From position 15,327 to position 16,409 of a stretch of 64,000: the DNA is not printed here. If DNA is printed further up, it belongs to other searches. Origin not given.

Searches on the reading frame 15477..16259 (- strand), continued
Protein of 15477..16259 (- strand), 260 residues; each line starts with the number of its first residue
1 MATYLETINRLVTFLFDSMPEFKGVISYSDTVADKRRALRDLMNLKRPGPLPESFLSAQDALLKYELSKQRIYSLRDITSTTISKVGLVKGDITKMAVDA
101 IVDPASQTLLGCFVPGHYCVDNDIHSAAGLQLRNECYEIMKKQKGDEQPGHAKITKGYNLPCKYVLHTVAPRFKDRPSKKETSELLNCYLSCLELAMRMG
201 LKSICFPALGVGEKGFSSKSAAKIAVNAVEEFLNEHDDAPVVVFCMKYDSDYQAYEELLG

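Call 21: find_related_loci(query=A1, collection=genome_contigs, flank=8000)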
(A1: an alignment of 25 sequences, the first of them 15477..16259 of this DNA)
Query A1 (260 aa) in genome_contigs; peptide patterns used: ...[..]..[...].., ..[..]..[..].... (x = any residue, [..] = any of these).
600 stretches matched a pattern (row limit reached: there are more); 598 encode a relative of the query (tblastn E <= 1e-3); the best 80 are kept; 80 distinct loci.
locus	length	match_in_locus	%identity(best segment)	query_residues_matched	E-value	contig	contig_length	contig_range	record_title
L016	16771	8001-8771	46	1-259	3e-69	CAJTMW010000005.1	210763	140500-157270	MAG TPA_asm: uncultured Lachnospiraceae bacterium isolate MGBC101207 genome assembly, contig: MGBC101207.5, whole genome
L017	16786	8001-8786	46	1-260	7e-69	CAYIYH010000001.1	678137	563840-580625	MAG TPA_asm: uncultured Oscillospiraceae bacterium isolate ERP123703_co1_234 genome assembly, contig: NODE_1_length_6781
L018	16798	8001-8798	46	3-260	5e-68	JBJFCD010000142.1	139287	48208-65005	MAG: Lachnospiraceae bacterium isolate PUUB24_bin.042 NODE_33_length_139287_cov_17.798408, whole genome shotgun sequence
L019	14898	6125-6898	45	5-260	9e-66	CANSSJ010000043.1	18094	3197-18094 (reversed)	MAG TPA_asm: uncultured Firmicutes bacterium isolate SRR15730539_bin.17_metawrap_v1.3_MAG genome assembly, contig: NODE.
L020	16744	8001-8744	44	11-260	1e-65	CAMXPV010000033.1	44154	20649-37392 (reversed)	MAG TPA_asm: uncultured Lachnospiraceae bacterium isolate SRR14920964_bin.12_metawrap_v1.3_MAG genome assembly, contig:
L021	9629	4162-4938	44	4-260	2e-65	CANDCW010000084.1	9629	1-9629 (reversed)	MAG TPA_asm: uncultured Firmicutes bacterium isolate ERR6760108_bin.67_metawrap_v1.3_MAG genome assembly, contig: ERZ128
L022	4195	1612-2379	46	3-260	2e-65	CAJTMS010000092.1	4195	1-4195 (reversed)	MAG TPA_asm: uncultured Mailhella sp. isolate MGBC101285 genome assembly, contig: MGBC101285.92, whole genome shotgun se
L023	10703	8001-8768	45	3-260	7e-65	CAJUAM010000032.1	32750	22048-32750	MAG TPA_asm: uncultured Dorea sp. isolate MGBC116970 genome assembly, contig: MGBC116970.32, whole genome shotgun sequen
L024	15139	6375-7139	44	3-259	1e-64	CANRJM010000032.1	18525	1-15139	MAG: uncultured Lachnospiraceae bacterium isolate Lapin-024__bin35 genome assembly, contig: Lapin-024__NODE_3846_length_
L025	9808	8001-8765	44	3-259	2e-64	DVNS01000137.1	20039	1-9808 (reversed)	MAG TPA_asm: Candidatus Avilachnospira avistercoris isolate ChiGjej5B5-15814 ChiGjej5B5M5__C328559_L20039_SRR6323495, wh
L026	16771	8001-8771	41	5-259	2e-63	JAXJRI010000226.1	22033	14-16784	MAG: Lachnospiraceae bacterium isolate DOME_MAG_3113 3113_C0220_k141_590857, whole genome shotgun sequence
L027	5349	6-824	43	3-259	2e-63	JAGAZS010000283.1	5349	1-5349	MAG: Schwartzia sp. (in: firmicutes) isolate RGIG8921 Water_deer_Omasum.Co__c463047, whole genome shotgun sequence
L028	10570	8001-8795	42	3-259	9e-63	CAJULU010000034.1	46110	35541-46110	MAG TPA_asm: uncultured Dorea sp. isolate MGBC143734 genome assembly, contig: MGBC143734.34, whole genome shotgun sequen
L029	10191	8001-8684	48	32-260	8e-63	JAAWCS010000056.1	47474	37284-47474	MAG: Lachnospiraceae bacterium isolate ABMPRH_282_1 k141_1233888, whole genome shotgun sequence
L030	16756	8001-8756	44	5-255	2e-62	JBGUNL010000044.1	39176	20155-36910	MAG: Candidatus Limivicinus sp. isolate ruminal_MAG_210 ruminal_MAG_210_contig_0044, whole genome shotgun sequence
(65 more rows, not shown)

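Call 46: list_cluster_members(proteins=[P0001, P0005, P0125, P0124, P0006])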
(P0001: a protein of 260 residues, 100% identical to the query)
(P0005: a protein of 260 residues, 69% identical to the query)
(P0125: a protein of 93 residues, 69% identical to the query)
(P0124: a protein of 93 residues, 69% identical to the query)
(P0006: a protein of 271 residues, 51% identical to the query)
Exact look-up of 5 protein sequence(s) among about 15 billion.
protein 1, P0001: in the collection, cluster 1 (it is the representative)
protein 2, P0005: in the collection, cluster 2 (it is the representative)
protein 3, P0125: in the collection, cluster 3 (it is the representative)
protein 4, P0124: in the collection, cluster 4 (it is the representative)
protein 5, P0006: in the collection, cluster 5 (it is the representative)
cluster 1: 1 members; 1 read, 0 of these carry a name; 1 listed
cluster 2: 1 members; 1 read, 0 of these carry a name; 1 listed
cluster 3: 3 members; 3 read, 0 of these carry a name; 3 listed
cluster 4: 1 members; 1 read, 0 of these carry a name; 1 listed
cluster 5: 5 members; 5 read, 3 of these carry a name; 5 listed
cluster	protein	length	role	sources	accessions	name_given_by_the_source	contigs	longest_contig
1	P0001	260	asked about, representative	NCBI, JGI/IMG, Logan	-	-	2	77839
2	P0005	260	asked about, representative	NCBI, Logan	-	-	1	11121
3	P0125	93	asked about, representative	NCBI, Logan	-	-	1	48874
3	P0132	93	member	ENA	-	-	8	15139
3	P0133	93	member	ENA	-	-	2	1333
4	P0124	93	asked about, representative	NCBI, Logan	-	-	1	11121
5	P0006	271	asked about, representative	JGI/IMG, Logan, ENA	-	Predicted phosphatase homologous to the C-terminal domain of histone macroH2A1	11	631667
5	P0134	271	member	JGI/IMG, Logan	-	O-acetyl-ADP-ribose deacetylase (regulator of RNase III)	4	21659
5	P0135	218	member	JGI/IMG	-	Predicted phosphatase homologous to the C-terminal domain of histone macroH2A1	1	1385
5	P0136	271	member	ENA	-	-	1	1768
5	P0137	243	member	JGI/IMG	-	-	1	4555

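Call 47: search_protein_families(library=padloc, proteins=[window:15477-16259:-, L009:7800-8654:+, L009:5896-7023:+], max_evalue=0.01)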
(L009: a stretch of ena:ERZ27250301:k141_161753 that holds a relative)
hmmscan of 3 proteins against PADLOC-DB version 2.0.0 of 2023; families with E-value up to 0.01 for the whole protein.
window:15477-16259:- (260 aa): 0 families

L009:7800-8654:+ (284 aa): 1 family
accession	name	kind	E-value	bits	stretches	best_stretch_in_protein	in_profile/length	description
PDLC00615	ZorC1|ZorC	-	0.0052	13.6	1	36-79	258-297/426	EH signature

L009:5896-7023:+ (375 aa): 0 families

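Call 57: predict_structure(alignment_id=A1)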
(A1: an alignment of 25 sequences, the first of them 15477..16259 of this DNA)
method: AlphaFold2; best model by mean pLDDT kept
length: 260 residues; sequences in the alignment: 25
mean_pLDDT: 90.2   pTM: 0.89
mean pLDDT of the five models: 90.2, 89.9, 88.6, 87.3, 87.0
residues with pLDDT >= 90: 177; 70-90: 61; 50-70: 18; < 50: 4
segments of 3 or more residues with pLDDT < 50: 212-215
pLDDT, mean of each block of 10 residues (from residue 1): 89 95 88 92 89 96 95 95 97 97 80 67 92 93 86 95 95 80 93 98 92 62 94 97 94 93
secondary structure, 60 per line:
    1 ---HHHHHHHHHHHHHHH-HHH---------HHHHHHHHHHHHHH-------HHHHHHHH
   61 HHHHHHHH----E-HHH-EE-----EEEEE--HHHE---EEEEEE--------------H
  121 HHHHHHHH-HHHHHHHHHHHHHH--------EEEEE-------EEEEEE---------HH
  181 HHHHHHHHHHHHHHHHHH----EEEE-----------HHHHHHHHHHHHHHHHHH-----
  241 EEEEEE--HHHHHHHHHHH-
elements in order: H4-18 H32-45 H53-68 E86-90 E100-105 H120-128 H130-143 E152-156 E164-169 H179-198 E203-206 H218-235 E241-246 H249-259

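Call 62: fold_search(model_id=the predicted structure, library=pdb)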
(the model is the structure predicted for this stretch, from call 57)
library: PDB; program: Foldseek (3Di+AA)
matches with E <= 10: 1042; with E <= 0.001: 203
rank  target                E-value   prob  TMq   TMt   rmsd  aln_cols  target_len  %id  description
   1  8rsj_B                1.6e-28  1.00  0.94  0.94   1.6       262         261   42  Crystal structure of Methanobrevibacter oralis macrodomain in complex with ADPr in open conformation (released 2024-09-25)
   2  8rsj_A                9.9e-28  1.00  0.94  0.93   1.7       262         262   42  Crystal structure of Methanobrevibacter oralis macrodomain in complex with ADPr in open conformation (released 2024-09-25)
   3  8rsi_A                2.6e-27  1.00  0.93  0.93   1.7       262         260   42  Crystal structure of Methanobrevibacter oralis macrodomain (released 2024-09-25)
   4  8rsm                  2.6e-25  1.00  0.89  0.91   2.1       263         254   33  Crystal structure of Streptococcus pyogenes macrodomain in complex with ADP-ribose (released 2024-09-25)
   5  5kiv                  1.0e-24  1.00  0.87  0.86   2.7       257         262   36  Crystal structure of SauMacro (SAV0325) (released 2016-07-13)
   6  8rsl_A                3.6e-24  1.00  0.92  0.88   2.1       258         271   36  Crystal structure of Staphylococcus aureus macrodomain (released 2024-09-25)
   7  6y73_D                1.1e-18  1.00  0.65  0.77   4.1       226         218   32  The crystal structure of human MACROD2 in space group P43 (released 2020-09-30)
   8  4iqy_B                1.4e-18  1.00  0.64  0.76   4.7       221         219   33  Crystal structure of the human protein-proximal ADP-ribosyl-hydrolase MacroD2 (released 2013-03-06)
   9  6y4y_A                1.7e-18  1.00  0.64  0.77   3.9       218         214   34  The crystal structure of human MACROD2 in space group P41212 (released 2020-09-30)
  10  6y4z_B                2.2e-18  1.00  0.65  0.78   2.6       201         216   35  The crystal structure of human MACROD2 in space group P43212 (released 2020-09-30)
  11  4iqy_A                3.5e-18  1.00  0.64  0.75   5.2       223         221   33  Crystal structure of the human protein-proximal ADP-ribosyl-hydrolase MacroD2 (released 2013-03-06)
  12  6y4y_C                4.1e-18  1.00  0.65  0.77   4.1       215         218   34  The crystal structure of human MACROD2 in space group P41212 (released 2020-09-30)
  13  6y4z_D                6.1e-18  1.00  0.63  0.76   4.5       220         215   34  The crystal structure of human MACROD2 in space group P43212 (released 2020-09-30)
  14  6y4z_A                6.1e-18  1.00  0.65  0.76   4.2       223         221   33  The crystal structure of human MACROD2 in space group P43212 (released 2020-09-30)
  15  6y4z_C                8.5e-18  1.00  0.63  0.77   4.4       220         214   34  The crystal structure of human MACROD2 in space group P43212 (released 2020-09-30)
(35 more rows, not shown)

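Call 88: search_dna_similar(query=window:15477-16259:-, collection=phages, mode=protein, max_rows=8)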
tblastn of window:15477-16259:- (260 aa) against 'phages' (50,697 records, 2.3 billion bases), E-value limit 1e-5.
Records with a match: 10; places in all: 10; records where one place covers at least 80% of the query: 2.
Best place of each record, by identity: <60% 10.
By first word of the organism name: Bacteriophage 3; Listeria 3; Staphylococcus 2; Pseudomonas 1; phage 1.
By host as written in the record: - 4; Listeria monocytogenes 3; Staphylococcus aureus 2; Pseudomonas aeruginosa 1.
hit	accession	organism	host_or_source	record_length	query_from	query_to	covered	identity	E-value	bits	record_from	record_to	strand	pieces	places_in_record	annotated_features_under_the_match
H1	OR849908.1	Staphylococcus phage SA 1298 Kay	Staphylococcus aureus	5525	40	260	85%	40.1%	7e-47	172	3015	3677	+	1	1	record has no annotation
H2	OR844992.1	Staphylococcus phage SA 1306 Kay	Staphylococcus aureus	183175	40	260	85%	40.1%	7e-47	172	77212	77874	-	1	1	record has no annotation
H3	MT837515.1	Bacteriophage sp.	human fecal samples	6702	74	259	72%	34.5%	6e-19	91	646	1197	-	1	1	record has no annotation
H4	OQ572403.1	Pseudomonas phage Y1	Pseudomonas aeruginosa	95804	79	260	70%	35.2%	1e-21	99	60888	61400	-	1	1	record has no annotation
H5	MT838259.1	Bacteriophage sp.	human fecal samples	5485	88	251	63%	37.0%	7e-24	105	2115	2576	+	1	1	record has no annotation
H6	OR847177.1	Listeria phage LM 4-11-1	Listeria monocytogenes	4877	85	241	60%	38.2%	2e-19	93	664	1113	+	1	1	record has no annotation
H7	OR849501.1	Listeria phage LM 4-14-1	Listeria monocytogenes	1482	85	241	60%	37.6%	3e-18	89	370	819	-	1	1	record has no annotation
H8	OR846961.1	Listeria phage LM 4-11-1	Listeria monocytogenes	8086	85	241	60%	37.6%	5e-18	89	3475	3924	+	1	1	record has no annotation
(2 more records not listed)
